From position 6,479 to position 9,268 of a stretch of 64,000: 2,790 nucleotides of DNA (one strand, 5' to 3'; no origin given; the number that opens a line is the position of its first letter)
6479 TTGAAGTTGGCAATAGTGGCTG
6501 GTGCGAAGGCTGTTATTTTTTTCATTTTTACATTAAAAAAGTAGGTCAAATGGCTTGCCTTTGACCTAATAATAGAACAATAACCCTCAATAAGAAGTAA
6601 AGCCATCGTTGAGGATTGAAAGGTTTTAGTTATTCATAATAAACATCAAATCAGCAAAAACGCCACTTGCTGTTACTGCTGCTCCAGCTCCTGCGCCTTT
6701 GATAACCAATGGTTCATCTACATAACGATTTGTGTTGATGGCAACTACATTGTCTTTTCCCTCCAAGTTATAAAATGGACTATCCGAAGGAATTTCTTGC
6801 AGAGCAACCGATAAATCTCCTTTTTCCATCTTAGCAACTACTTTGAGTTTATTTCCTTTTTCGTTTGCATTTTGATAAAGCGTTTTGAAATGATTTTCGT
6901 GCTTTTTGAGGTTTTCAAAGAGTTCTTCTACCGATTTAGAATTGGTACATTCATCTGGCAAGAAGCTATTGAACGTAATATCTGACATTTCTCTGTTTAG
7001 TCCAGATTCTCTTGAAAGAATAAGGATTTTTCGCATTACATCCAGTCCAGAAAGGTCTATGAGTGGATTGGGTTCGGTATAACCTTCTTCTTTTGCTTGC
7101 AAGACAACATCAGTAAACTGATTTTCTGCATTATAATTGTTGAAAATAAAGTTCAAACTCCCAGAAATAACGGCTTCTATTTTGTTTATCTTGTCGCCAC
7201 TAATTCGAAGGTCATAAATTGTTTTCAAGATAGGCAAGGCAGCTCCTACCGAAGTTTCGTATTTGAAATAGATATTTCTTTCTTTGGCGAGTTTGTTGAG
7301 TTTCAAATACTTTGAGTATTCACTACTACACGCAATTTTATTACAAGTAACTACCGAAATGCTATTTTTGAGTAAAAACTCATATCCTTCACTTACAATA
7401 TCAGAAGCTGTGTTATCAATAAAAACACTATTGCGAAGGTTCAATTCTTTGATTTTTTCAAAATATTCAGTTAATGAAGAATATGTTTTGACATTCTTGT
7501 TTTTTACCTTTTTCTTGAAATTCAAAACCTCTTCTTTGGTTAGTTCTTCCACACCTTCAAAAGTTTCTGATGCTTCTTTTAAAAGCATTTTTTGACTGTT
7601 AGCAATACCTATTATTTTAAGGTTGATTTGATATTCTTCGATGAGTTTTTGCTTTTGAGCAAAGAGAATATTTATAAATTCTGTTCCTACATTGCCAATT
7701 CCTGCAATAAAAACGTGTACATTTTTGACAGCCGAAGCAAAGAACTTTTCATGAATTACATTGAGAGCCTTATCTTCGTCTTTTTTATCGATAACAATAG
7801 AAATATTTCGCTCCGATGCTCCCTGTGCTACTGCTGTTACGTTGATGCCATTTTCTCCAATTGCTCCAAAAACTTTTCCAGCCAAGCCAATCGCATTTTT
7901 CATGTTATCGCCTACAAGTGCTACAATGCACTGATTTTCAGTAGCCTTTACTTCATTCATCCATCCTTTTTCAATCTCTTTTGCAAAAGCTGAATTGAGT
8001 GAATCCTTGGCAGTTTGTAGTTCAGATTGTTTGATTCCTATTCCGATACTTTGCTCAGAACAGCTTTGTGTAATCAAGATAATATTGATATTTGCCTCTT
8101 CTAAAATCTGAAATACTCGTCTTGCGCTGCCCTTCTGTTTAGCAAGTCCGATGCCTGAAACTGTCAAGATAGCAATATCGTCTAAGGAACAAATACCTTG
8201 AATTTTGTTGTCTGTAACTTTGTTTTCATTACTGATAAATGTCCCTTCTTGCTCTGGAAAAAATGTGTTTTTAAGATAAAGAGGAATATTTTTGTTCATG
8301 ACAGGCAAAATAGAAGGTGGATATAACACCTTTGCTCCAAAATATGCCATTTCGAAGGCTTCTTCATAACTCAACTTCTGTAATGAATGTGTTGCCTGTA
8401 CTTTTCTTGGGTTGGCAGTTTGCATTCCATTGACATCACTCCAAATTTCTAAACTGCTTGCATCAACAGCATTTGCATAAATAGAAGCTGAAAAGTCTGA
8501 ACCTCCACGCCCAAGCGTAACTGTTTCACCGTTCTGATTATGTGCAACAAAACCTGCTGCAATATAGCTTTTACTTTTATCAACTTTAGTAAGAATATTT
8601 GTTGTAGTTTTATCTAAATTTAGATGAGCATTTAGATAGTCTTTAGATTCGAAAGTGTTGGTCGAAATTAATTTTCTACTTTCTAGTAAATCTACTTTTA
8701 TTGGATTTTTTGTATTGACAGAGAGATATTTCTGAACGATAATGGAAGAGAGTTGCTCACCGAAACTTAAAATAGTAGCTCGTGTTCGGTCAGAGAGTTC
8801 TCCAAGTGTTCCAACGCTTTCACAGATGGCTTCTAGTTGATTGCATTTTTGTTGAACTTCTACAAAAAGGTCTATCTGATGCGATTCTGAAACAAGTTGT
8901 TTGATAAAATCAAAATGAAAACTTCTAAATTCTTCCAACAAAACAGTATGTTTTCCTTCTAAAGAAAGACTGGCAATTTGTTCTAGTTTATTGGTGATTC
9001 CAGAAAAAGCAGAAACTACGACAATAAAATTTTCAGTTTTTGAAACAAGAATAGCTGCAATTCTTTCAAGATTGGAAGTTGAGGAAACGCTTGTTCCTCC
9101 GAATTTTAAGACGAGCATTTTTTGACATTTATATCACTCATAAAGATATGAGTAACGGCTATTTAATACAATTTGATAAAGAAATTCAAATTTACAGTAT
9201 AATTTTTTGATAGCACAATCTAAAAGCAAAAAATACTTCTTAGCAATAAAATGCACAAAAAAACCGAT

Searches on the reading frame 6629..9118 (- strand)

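Call 67: search_protein_families(library=ncbifam, proteins=[window:6629-9118:-], max_evalue=0.001)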
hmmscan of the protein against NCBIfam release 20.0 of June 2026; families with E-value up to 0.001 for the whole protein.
window:6629-9118:- (830 aa): 29 families (the best 25 are shown)
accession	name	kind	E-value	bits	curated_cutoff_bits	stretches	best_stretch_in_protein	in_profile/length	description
NF006959.0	PRK09436.1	equivalog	1.1e-265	883.7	726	1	1-829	1-814/819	bifunctional aspartate kinase/homoserine dehydrogenase I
NF007003.0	PRK09466.1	subfamily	8e-150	500.8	582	1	4-828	15-807/810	bifunctional aspartate kinase/homoserine dehydrogenase II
NF004938.0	PRK06291.1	equivalog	1.5e-115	386.6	528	1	2-462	3-464/468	aspartate kinase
TIGR00657.1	asp_kinases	subfamily_domain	1.8e-107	360.2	208.7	1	2-460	4-441/442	aspartate kinase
NF006570.0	PRK09084.1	equivalog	1.5e-98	330.9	455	1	1-461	4-450/452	lysine-sensitive aspartokinase 3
TIGR00656.1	asp_kin_monofn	equivalog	3e-91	306.4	402.25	1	2-460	4-405/407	aspartate kinase, monofunctional class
NF006515.0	PRK08961.1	equivalog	3.5e-82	276.7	802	1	2-469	10-468/861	bifunctional aspartate kinase/diaminopimelate decarboxylase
NF006540.0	PRK09034.1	equivalog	6.7e-72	242.5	434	1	1-462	1-451/454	aspartate kinase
NF005155.0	PRK06635.1-4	equivalog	1.4e-58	198.9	346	2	109-459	62-401/407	aspartate kinase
NF004579.0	PRK05925.1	equivalog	1.1e-57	196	665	1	2-461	4-434/440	aspartate kinase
NF006068.0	PRK08210.1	equivalog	4.7e-55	187.4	474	1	107-461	65-402/405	aspartate kinase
NF005154.0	PRK06635.1-2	equivalog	5.6e-55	187.3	376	2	88-460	44-403/407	aspartate kinase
NF005156.0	PRK06635.1-5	equivalog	1.2e-49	169.2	594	2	109-467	62-408/411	aspartate kinase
NF005153.0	PRK06635.1-1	equivalog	3.1e-49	168.1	585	1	168-475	114-420/421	aspartate kinase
NF005656.0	PRK07431.1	equivalog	2.2e-48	165.2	657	4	109-302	62-249/587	aspartate kinase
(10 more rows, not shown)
